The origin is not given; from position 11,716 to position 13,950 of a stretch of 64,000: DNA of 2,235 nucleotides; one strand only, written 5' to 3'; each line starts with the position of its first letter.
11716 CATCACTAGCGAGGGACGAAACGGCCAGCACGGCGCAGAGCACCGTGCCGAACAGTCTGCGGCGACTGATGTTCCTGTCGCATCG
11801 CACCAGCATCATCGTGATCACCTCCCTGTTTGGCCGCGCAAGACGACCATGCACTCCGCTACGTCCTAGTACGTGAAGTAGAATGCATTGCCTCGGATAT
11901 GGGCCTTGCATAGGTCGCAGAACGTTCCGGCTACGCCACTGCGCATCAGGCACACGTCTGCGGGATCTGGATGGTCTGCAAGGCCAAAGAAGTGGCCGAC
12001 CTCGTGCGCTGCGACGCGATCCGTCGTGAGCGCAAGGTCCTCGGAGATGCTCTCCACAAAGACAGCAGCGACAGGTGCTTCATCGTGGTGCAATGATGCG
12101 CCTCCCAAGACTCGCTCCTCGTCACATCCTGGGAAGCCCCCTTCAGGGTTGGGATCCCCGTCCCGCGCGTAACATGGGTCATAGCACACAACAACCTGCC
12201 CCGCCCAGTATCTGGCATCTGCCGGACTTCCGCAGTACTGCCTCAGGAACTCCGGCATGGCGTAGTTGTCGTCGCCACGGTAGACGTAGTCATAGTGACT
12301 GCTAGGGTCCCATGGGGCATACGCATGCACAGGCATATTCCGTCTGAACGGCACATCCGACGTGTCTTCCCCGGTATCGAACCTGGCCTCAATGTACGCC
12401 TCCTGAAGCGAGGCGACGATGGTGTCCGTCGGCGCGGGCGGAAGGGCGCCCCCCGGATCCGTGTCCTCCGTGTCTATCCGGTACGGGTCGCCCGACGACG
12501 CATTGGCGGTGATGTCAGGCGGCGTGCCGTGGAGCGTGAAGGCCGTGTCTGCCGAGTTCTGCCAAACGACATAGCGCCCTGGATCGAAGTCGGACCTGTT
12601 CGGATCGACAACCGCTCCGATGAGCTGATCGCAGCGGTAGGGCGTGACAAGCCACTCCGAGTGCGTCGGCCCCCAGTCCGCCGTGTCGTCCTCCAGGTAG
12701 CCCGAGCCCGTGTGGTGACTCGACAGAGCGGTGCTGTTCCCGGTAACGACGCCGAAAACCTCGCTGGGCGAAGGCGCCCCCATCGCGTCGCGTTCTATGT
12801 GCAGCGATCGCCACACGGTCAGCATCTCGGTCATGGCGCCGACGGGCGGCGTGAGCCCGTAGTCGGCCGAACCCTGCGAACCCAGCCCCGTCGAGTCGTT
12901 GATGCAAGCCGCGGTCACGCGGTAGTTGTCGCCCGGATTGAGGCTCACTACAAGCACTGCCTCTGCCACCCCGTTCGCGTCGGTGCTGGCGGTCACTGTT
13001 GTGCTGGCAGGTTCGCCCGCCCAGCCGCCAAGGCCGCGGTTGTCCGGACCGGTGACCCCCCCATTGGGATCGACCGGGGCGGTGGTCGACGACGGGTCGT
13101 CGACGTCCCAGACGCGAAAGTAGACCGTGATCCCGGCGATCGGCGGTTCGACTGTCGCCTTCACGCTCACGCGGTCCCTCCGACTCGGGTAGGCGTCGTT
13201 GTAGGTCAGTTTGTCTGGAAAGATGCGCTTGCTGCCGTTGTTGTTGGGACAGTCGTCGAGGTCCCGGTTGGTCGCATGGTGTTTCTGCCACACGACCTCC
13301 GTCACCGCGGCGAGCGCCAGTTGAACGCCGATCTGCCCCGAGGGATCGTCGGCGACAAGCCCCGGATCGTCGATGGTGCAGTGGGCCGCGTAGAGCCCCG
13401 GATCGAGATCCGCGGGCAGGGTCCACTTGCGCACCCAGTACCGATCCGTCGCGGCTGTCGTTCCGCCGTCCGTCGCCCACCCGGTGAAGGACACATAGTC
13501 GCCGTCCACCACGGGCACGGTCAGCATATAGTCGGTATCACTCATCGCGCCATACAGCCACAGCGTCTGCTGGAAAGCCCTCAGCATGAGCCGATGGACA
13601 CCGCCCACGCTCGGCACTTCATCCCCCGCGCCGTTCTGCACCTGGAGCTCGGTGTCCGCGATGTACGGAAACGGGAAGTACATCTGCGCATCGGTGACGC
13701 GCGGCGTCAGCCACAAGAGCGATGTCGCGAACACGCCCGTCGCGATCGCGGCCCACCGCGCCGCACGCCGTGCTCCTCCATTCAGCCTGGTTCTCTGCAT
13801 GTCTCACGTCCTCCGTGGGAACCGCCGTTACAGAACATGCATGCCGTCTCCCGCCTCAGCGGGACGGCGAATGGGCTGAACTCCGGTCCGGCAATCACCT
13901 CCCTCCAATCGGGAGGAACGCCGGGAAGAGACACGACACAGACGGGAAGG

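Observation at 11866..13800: Snapalysin-like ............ motif placed ~35 aa from the C-terminus of a 644-aa secreted beta-rich protein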

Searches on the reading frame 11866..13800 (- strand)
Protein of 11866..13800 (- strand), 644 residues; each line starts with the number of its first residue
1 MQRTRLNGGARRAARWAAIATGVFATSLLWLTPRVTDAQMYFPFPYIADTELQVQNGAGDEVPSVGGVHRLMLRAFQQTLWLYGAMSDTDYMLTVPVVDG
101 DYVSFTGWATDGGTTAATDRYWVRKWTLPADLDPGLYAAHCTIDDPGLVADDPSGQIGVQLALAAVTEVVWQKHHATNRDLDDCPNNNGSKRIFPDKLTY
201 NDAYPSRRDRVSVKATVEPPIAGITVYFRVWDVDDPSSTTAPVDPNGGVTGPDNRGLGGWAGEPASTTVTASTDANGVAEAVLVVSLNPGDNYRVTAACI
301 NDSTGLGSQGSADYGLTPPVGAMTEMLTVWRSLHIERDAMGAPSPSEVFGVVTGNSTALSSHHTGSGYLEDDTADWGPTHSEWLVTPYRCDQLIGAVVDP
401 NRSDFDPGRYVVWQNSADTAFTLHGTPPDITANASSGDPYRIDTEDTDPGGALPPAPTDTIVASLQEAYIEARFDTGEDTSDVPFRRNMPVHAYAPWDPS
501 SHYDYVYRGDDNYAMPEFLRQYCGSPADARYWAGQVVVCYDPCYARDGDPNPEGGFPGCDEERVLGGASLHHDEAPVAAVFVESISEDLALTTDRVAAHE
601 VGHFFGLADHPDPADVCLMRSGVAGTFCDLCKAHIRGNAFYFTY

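Call 3: search_protein_families(library=pfam, proteins=[window:11866-13800:-], max_evalue=1)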
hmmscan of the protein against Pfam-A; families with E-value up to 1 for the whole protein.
window:11866-13800:- (644 aa): 4 families
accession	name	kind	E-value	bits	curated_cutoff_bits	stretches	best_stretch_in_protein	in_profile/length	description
PF02031.22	Peptidase_M7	-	0.013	16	25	1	592-628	77-113/133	Streptomyces extracellular neutral proteinase (M7) family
PF00413.30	Peptidase_M10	-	0.018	15.3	24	1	466-613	48-128/159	Matrixin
PF13688.12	Reprolysin_5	-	0.15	12.7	27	1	592-612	140-161/196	Metallo-peptidase family M12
PF13582.12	Reprolysin_3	-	0.19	12.7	22.4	1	592-607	105-120/123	Metallo-peptidase family M12B Reprolysin-like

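Call 4: search_protein_families(library=ncbifam, proteins=[window:11866-13800:-], max_evalue=1)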
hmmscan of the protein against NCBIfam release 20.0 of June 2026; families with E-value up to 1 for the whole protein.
window:11866-13800:- (644 aa): 3 families
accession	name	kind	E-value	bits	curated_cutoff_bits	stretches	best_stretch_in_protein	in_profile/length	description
NF033628.1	snapalysin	exception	0.0013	18.6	300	1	593-629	148-184/207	snapalysin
NF033823.0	archmetzin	subfamily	0.19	11.6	145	1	593-621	122-148/170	archaemetzincin family Zn-dependent metalloprotease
NF038115.1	SVAGG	subfamily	0.22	10.5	150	1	592-613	173-195/407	SVAGG family GlyGly-CTERM protein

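Call 5: search_solved_structures(query=window:11866-13800:-, max_evalue=10, show_alignments=3)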
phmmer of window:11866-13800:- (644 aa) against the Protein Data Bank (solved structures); distinct sequences matched with E-value up to 10: 0.
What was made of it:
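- Tried and rejected: A single-sequence PDB search found nothing (call 5).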

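Call 6: find_homologous_proteins(query=window:11866-13800:-, max_evalue=0.001)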
Query window:11866-13800:- (644 aa): 36 proteins with E <= 0.001 among 8000 candidates.
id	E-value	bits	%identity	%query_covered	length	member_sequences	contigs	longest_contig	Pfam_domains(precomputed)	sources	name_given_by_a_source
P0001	0.0e+0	1516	100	100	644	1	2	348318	-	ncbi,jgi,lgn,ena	-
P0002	0.0e+0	1202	83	99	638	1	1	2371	-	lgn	-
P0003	0.0e+0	1202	82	99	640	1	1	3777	-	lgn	-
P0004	4.5e-230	784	61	99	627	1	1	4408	-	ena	-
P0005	5.6e-69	251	37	83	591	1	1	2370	-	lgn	-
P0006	1.7e-33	134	42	31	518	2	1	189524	-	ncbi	-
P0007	4.4e-32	129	40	33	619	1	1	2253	-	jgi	jgi:hypothetical protein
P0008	2.4e-31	127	29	70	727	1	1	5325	-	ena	-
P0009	7.3e-31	125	31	72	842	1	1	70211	-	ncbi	-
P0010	1.6e-30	124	41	29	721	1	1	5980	PF00526.24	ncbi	ncbi:MAG: hypothetical protein WBE26_08710, partial [Phycisphaerae bacterium]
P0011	2.4e-30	124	29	70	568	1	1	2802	-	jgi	-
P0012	3.9e-30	123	40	29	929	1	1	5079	PF00526.24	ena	-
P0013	9.9e-30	122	29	73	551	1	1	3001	-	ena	-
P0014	5.2e-28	116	31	71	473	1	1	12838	-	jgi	jgi:hypothetical protein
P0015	6.1e-28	116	41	28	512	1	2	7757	-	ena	-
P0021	9.9e-25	105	42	27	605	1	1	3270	PF13582.13,PF13688.13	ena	-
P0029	1.9e-18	84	38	29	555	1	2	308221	-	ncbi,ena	-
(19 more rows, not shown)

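Call 9: find_homologous_proteins(query=A1, max_evalue=0.001)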
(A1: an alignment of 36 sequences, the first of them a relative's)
Query A1 (36 sequences) (644 aa, profile of the alignment): 42 proteins with E <= 0.001 among 8000 candidates.
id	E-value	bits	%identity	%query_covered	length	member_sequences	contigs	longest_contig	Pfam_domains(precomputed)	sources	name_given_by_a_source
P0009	4.9e-166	572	31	72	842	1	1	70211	-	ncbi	-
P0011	3.9e-164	566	29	70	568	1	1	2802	-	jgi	-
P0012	3.2e-163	563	40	29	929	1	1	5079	PF00526.24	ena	-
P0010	3.5e-159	549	41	29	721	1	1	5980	PF00526.24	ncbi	ncbi:MAG: hypothetical protein WBE26_08710, partial [Phycisphaerae bacterium]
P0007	1.2e-151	524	40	33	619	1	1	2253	-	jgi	jgi:hypothetical protein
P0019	5.2e-151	522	29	69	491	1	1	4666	-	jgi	-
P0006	4.0e-148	513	42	31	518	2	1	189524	-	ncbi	-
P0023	4.2e-147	509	28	71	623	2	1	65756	-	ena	-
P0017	5.7e-147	509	43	28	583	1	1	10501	-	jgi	jgi:hypothetical protein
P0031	8.3e-147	509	36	30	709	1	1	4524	-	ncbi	-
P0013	5.5e-146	506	29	73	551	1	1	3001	-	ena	-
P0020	1.0e-145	505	28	69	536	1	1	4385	-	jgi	jgi:hypothetical protein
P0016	4.8e-145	503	33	42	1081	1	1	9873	-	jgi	-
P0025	8.4e-144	499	30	64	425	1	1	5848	-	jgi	jgi:hypothetical protein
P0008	3.2e-143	497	29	70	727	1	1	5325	-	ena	-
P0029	7.0e-137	476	38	29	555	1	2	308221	-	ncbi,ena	-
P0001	2.1e-136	474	100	100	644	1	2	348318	-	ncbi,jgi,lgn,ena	-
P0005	1.6e-135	471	37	83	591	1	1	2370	-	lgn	-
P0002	2.3e-135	471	83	99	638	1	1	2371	-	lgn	-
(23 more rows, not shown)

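Call 14: find_encoding_contigs(protein=P0001, flank=10000, max_places=4)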
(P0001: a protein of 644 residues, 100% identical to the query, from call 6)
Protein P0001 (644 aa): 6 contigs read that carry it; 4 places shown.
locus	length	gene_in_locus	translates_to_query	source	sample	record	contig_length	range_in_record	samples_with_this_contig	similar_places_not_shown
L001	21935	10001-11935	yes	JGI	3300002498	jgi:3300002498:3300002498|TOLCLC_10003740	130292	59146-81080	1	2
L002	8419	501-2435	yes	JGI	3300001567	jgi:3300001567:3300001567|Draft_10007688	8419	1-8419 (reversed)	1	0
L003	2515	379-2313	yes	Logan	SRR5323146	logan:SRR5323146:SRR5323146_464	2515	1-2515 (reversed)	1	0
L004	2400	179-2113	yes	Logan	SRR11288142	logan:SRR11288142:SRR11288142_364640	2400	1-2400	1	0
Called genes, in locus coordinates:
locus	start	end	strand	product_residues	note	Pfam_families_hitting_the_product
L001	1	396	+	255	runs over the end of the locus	PF00535:Glycos_transf_2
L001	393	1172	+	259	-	PF13489:Methyltransf_23 (weak), PF13649:Methyltransf_25, PF08241:Methyltransf_11, PF08242:Methyltransf_12 (weak)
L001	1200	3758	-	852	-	PF13360:PQQ_2 (faint), PF13570:Beta-prop_ACSF4 (faint)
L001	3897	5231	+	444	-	PF01408:GFO_IDH_MocA, PF19051:GFO_IDH_MocA_C2, PF22725:GFO_IDH_MocA_C3 (faint)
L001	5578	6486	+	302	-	-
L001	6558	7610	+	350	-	-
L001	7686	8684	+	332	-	-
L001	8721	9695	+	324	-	-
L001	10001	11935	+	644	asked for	-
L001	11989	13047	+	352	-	-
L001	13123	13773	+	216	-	-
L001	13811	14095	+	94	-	PF01527:HTH_Tnp_1 (weak)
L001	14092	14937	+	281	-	PF13276:HTH_21, PF00665:rve, PF13683:rve_3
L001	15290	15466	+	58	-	-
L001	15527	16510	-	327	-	PF01408:GFO_IDH_MocA, PF22725:GFO_IDH_MocA_C3, PF02894:GFO_IDH_MocA_C (weak)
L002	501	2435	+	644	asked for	-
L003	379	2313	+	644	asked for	-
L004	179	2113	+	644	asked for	-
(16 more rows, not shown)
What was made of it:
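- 11866..13800 (-): Protease gene P (644 aa plus stop codon). The same 644-aa product is called on JGI, NCBI and Logan contigs (call 14).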

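Call 18: search_protein_representatives(alignment_id=A1)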
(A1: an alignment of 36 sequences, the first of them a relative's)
Query: 36 sequences, 551 profile positions. Proteins with E-value up to 0.001 (for the whole library): 3439; up to 1e-10: 2715; up to 1e-30: 1565. The best 150 are listed.
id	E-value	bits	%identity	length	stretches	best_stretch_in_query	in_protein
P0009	1.6e-166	571.9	-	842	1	6-548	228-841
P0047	1.1e-159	549.3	-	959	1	7-547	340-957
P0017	1.8e-147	509.0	-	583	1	8-548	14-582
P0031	2.6e-147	508.5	-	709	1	15-548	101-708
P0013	1.7e-146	505.7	-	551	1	62-548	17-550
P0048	1.0e-143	496.6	-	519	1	87-547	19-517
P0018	2.0e-142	492.3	-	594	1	16-549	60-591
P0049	2.1e-142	492.3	-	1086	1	14-547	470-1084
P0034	5.3e-142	491.0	-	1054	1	10-547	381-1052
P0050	9.1e-138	477.0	-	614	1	81-518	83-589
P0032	1.1e-137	476.8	-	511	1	95-549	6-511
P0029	2.2e-137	475.7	-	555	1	87-548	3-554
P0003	1.6e-136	472.9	-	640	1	7-547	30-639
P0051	2.8e-136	472.1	-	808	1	14-548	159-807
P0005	5.2e-136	471.2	-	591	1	14-547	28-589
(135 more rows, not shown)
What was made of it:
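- Family size: 3,439 cluster representatives at E<=1e-3 and 1,565 at E<=1e-30, with the module ending at the C-terminus (call 18).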

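Call 20: predict_structure(alignment_id=A2)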
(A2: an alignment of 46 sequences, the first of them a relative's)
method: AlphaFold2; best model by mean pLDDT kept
length: 644 residues; sequences in the alignment: 46
mean_pLDDT: 61.5   pTM: 0.65
mean pLDDT of the five models: 61.5, 61.2, 60.1, 58.8, 57.9
residues with pLDDT >= 90: 142; 70-90: 132; 50-70: 77; < 50: 293
segments of 3 or more residues with pLDDT < 50: 1-158, 238-241, 245-248, 359-403, 405-433, 445-448, 489-494, 496-508, 510-512, 543-564
pLDDT, mean of each block of 10 residues (from residue 1): 30 30 26 31 34 36 32 28 34 38 31 32 34 41 41 47 82 96 86 94 94 94 91 66 48 72 74 96 93 92 77 87 94 91 64 56 41 40 35 41 44 38 38 56 51 86 93 74 64 47 44 69 79 89 46 33 62 79 78 91 88 83 81 80 48
secondary structure, 60 per line:
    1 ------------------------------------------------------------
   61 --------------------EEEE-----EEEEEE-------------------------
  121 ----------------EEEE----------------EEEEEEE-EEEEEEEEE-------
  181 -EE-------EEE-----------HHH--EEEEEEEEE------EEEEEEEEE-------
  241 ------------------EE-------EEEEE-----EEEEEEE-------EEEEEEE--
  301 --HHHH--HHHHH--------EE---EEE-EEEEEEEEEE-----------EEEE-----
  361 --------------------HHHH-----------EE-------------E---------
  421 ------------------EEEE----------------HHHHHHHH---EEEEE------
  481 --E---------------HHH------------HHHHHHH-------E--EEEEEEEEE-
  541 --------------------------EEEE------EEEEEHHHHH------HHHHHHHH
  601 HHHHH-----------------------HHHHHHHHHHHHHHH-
elements in order (helices of 4 or more, strands of 3 or more residues): E81-84 E90-95 E137-140 E157-163 E165-173 E191-193 E210-218 E225-233 E268-272 E278-284 E292-298 H303-306 H309-313 E327-329 E331-340 E352-355 H381-384 E439-442 H459-466 E470-474 H514-520 E531-539 E567-570 E577-581 H582-586 H593-605 H629-643
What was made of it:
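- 13327..13686 (-): Residues 39-158: clade-specific N-terminal region of unknown fold. pLDDT below 50 (call 20).
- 12826..13326 (-): Residues ~159-325: Ig-like β-sandwich, the most conserved part of the family (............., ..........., GPDNRG, QPGDNYR); an Asp/Asn cluster suggests Ca2+ binding (inferred). pLDDT 82-96 (call 20).
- Checked: 'Beta-rich' is correct for residues ~160-350, a confidently predicted β-sandwich with pLDDT 82-96 (call 20).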

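Call 23: fold_search(model_id=the predicted structure, library=pdb)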
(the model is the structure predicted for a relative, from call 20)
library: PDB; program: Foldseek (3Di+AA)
matches with E <= 10: 1666; with E <= 0.001: 4
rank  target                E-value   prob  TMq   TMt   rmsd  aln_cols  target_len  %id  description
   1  6tpl_B                3.4e-04  1.00  0.13  0.39   9.9       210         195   14  D0-D1 domain of Intimin (released 2021-01-13)
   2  8dj2_A                4.6e-04  0.94  0.09  0.31   9.5       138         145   13  Intramolecular ester bond-containing repeat domain from Chlamydia trachomatis adhesin (released 2023-08-02)
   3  6tqd_F                4.8e-04  1.00  0.13  0.37   5.7       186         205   11  D00-D0 domain of Intimin (released 2021-01-13)
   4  6tqd_E                6.9e-04  1.00  0.13  0.38   5.5       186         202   11  D00-D0 domain of Intimin (released 2021-01-13)
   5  5x7g                  1.0e-03  0.99  0.12  0.11  14.0       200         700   13  Crystal Structure of Paenibacillus sp. 598K cycloisomaltooligosaccharide glucanotransferase (released 2017-04-26)
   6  6tqu_B                1.6e-03  0.97  0.10  0.38   7.6       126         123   15  The crystal structure of the MSP domain of human MOSPD2 in complex with the Phospho-FFAT motif of STARD3. (released 2020-11-18)
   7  5z1b_A                1.9e-03  0.98  0.12  0.12  14.3       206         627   11  Structure of Bifidobacterium dentium beta-glucuronidase complexed with coumarin-3-O-glucuronide (released 2018-12-12)
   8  8f9l_A                2.0e-03  0.85  0.09  0.33   9.9       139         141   14  Intramolecular ester bond-containing repeat domain from Gemella massiliensis adhesin (released 2024-06-19)
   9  8enu_H                2.0e-03  0.75  0.12  0.09  22.1       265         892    9  Structure of the C3bB proconvertase in complex with lufaxin (released 2023-08-09)
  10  6tqd_A                2.1e-03  1.00  0.13  0.37   5.6       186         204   11  D00-D0 domain of Intimin (released 2021-01-13)
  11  8f9l_B                2.9e-03  0.84  0.09  0.33   9.9       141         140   15  Intramolecular ester bond-containing repeat domain from Gemella massiliensis adhesin (released 2024-06-19)
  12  9e8c_C                2.9e-03  0.84  0.12  0.13   9.9       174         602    9  Integrin aIIbb3 dimer conformation from human platelet membrane crude preparation (released 2025-10-15)
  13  6tqd_B                3.2e-03  1.00  0.13  0.36   5.5       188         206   11  D00-D0 domain of Intimin (released 2021-01-13)
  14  4guq_B                3.4e-03  0.84  0.13  0.33  10.5       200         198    9  Structure of mutS139F p73 DNA binding domain complexed with 20BP DNA response element (released 2013-08-14)
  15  5jtw_B                3.4e-03  0.47  0.12  0.12  28.3       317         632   12  Crystal structure of complement C4b re-refined using iMDFF (released 2016-08-10)
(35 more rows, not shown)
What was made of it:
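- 12826..13326 (-): Foldseek hits to intimin D0-D1, ester-bond adhesin domains and the Calx-β domain CBD1 (call 23).
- Tried and rejected: Full-length Foldseek was dominated by the Ig-like domain and said nothing about the catalytic part (call 23).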

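Call 27: find_homologous_proteins(query=A3, max_evalue=1e-20)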
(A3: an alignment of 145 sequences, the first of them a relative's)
Query A3 (145 sequences) (644 aa, profile of the alignment): 41 proteins with E <= 1e-20 among 8000 candidates.
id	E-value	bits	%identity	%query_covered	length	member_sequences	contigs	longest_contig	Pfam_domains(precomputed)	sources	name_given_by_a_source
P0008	2.1e-133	464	29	70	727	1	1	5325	-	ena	-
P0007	5.0e-127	443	40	33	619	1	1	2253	-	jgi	jgi:hypothetical protein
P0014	4.3e-126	440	31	71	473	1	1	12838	-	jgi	jgi:hypothetical protein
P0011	9.6e-126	439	29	70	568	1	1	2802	-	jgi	-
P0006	1.1e-123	432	42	31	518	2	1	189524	-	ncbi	-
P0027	9.2e-121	422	29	66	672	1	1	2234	-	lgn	-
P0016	1.2e-119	419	33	42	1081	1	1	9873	-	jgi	-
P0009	5.4e-118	413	31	72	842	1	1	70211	-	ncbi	-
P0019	7.6e-116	406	29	69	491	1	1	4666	-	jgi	-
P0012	1.1e-115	406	40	29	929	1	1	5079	PF00526.24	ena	-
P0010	7.5e-113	396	41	29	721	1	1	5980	PF00526.24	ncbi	ncbi:MAG: hypothetical protein WBE26_08710, partial [Phycisphaerae bacterium]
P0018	1.4e-111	392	29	69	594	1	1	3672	-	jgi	jgi:hypothetical protein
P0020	3.4e-110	388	28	69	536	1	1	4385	-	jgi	jgi:hypothetical protein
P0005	6.2e-110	387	37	83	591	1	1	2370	-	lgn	-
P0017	4.0e-109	384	43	28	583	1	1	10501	-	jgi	jgi:hypothetical protein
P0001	4.5e-105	371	100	100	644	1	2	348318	-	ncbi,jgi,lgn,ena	-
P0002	1.1e-102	363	83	99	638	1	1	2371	-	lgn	-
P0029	1.7e-102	362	38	29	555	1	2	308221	-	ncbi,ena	-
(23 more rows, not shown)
